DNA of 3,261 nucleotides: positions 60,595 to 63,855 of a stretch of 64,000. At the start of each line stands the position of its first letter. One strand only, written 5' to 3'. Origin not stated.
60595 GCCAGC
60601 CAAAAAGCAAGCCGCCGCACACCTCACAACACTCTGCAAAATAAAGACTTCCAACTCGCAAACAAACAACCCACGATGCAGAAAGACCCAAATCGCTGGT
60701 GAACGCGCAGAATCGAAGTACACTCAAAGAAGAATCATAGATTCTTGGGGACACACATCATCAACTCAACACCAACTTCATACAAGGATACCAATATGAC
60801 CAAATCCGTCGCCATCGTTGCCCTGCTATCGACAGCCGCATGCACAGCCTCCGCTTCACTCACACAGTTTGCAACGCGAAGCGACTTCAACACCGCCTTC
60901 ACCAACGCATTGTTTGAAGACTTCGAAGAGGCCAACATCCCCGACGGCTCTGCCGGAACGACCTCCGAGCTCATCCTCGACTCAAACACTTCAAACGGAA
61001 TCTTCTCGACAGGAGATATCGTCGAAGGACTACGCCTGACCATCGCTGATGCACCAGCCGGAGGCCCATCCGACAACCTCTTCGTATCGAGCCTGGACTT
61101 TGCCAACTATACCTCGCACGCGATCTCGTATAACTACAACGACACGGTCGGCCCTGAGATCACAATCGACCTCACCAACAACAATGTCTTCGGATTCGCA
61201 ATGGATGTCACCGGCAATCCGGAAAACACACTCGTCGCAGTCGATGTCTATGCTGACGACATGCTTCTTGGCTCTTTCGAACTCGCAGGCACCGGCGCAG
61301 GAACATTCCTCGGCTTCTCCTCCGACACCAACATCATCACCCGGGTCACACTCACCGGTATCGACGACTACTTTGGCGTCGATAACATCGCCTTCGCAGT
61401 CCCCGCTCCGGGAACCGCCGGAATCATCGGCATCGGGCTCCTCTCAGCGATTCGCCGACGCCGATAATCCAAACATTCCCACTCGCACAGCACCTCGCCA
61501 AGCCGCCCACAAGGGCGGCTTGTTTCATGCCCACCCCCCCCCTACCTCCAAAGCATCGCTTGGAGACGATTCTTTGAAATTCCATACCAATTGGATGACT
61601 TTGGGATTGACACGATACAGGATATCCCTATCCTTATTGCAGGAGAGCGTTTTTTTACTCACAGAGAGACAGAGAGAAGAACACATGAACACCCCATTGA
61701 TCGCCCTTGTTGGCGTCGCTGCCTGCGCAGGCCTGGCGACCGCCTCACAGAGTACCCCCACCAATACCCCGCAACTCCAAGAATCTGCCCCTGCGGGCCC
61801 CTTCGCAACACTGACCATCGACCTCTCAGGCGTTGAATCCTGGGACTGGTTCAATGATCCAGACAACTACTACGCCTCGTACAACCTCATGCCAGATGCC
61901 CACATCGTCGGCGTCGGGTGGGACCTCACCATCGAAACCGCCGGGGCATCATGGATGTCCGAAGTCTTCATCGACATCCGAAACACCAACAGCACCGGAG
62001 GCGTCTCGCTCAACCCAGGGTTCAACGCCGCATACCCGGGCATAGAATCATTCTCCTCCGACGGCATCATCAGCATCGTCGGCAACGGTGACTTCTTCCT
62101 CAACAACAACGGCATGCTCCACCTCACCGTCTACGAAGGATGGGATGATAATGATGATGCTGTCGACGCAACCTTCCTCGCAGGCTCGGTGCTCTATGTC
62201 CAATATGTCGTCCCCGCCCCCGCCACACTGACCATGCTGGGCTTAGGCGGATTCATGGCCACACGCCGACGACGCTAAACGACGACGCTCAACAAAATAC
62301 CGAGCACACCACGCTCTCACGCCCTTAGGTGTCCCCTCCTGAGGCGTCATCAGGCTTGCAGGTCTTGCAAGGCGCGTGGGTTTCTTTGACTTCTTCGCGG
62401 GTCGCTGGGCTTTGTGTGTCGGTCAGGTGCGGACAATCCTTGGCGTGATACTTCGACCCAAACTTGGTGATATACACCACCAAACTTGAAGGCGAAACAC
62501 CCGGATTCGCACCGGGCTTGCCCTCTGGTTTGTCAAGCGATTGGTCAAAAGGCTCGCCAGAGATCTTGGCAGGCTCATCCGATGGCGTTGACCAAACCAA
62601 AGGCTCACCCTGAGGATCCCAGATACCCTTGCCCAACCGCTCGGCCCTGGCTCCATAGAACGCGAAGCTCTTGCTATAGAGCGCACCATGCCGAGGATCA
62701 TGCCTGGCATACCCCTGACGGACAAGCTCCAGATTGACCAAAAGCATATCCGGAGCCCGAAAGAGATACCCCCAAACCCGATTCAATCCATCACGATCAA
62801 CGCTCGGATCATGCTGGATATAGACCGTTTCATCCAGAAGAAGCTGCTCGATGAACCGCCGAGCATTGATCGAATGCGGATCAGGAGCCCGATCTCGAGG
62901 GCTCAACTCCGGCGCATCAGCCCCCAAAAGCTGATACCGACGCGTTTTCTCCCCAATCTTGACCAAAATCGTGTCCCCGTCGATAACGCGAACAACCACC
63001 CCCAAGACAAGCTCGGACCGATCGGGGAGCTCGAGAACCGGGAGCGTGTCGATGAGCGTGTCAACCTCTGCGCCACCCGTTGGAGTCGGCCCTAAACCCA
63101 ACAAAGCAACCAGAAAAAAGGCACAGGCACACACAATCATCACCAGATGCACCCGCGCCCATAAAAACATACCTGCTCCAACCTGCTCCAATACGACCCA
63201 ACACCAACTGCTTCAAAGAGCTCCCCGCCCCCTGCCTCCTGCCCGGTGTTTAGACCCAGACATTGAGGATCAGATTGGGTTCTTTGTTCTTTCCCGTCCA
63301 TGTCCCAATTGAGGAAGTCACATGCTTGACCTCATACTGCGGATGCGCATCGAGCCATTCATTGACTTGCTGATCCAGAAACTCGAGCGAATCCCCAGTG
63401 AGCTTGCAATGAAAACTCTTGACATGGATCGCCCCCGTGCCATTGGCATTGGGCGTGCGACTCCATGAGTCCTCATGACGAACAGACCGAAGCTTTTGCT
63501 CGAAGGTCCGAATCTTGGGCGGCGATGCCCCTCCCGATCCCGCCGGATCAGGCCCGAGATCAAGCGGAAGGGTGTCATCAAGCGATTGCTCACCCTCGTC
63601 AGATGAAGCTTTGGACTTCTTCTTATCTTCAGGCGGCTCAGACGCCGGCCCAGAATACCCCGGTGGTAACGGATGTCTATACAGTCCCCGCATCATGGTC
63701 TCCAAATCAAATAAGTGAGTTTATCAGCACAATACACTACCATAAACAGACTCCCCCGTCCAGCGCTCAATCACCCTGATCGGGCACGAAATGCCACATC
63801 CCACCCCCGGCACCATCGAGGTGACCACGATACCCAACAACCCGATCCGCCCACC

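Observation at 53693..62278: A-T-TE NRPS-like enzyme, sulfotransferase-like protein, AsnB-like amidotransferase and HExxH membrane protein next to two PEP-CTERM proteins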

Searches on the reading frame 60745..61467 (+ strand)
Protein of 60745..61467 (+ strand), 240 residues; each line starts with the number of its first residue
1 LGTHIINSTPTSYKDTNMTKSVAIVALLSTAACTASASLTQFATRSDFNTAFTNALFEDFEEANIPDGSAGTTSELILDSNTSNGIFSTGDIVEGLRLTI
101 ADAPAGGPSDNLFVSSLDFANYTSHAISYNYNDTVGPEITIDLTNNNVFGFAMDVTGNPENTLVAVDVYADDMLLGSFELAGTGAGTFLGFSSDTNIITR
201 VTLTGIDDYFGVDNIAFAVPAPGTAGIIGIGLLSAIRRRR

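Call 4: search_protein_families(library=pfam, proteins=[window:60745-61467:+], max_evalue=0.01)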
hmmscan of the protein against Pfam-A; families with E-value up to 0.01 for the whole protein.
window:60745-61467:+ (240 aa): 0 families

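Call 5: search_protein_families(library=ncbifam, proteins=[window:60745-61467:+], max_evalue=0.01)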
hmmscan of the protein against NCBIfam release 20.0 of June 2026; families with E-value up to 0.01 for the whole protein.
window:60745-61467:+ (240 aa): 1 family
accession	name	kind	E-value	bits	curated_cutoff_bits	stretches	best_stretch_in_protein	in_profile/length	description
NF038120.1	PEP_CTERM_QFxxD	subfamily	0.00063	19.7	80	1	209-240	182-214/215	NF038120 family PEP-CTERM protein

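Call 35: search_protein_families(library=pfam, proteins=[window:60745-61467:+], max_evalue=10)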
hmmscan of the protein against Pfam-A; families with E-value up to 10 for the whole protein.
window:60745-61467:+ (240 aa): 1 family
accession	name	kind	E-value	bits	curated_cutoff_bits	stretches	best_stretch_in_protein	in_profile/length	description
PF07589.16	PEP-CTERM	-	0.011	16.3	20.7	1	218-240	1-24/24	PEP-CTERM motif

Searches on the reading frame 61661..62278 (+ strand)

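Call 4: search_protein_families(library=pfam, proteins=[window:61661-62278:+], max_evalue=0.01)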
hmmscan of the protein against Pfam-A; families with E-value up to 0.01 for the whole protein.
window:61661-62278:+ (205 aa): 0 families

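Call 5: search_protein_families(library=ncbifam, proteins=[window:61661-62278:+], max_evalue=0.01)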
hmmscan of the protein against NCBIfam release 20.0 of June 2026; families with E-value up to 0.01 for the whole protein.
window:61661-62278:+ (205 aa): 2 families
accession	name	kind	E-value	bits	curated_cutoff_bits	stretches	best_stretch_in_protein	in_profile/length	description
NF033554.9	floc_PepA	equivalog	1.5e-05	24.9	80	1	41-205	103-260/261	flocculation-associated PEP-CTERM protein PepA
NF038125.1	PEP_CTERM_THxN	subfamily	0.0094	15.5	85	0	180-205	219-246/246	THxN family PEP-CTERM protein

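Call 35: search_protein_families(library=pfam, proteins=[window:61685-62278:+], max_evalue=10)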
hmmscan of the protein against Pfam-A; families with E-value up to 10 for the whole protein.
window:61685-62278:+ (197 aa): 2 families
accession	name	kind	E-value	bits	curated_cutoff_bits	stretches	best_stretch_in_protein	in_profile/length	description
PF07589.16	PEP-CTERM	-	0.013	16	20.7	1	176-197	2-24/24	PEP-CTERM motif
PF18205.6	VPDSG-CTERM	-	0.17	12.2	25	1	181-197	10-26/26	VPDSG-CTERM motif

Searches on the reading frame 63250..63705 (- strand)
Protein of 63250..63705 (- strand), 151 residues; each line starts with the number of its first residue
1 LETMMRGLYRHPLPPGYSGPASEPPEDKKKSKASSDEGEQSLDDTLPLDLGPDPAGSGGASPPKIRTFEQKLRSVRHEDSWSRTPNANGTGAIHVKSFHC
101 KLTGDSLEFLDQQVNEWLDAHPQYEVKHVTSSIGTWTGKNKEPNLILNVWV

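Call 4: search_protein_families(library=pfam, proteins=[window:63250-63705:-], max_evalue=0.01)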
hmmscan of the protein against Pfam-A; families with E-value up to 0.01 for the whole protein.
window:63250-63705:- (151 aa): 1 family
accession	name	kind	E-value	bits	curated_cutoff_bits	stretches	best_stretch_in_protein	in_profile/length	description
PF07533.21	BRK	-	0.004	17.3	23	1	112-126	27-41/44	BRK domain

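Call 5: search_protein_families(library=ncbifam, proteins=[window:63250-63705:-], max_evalue=0.01)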
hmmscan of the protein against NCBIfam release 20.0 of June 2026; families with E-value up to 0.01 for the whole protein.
window:63250-63705:- (151 aa): 0 families

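Call 35: search_protein_families(library=pfam, proteins=[window:63250-63705:-], max_evalue=10)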
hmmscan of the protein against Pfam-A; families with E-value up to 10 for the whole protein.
window:63250-63705:- (151 aa): 2 families
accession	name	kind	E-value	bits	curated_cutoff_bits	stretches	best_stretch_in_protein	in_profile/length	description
PF07533.21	BRK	-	0.004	17.3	23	1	112-126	27-41/44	BRK domain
PF16670.11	PI-PLC-C1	-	0.02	14.4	29.9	1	46-124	56-130/329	Phosphoinositide phospholipase C, Ca2+-dependent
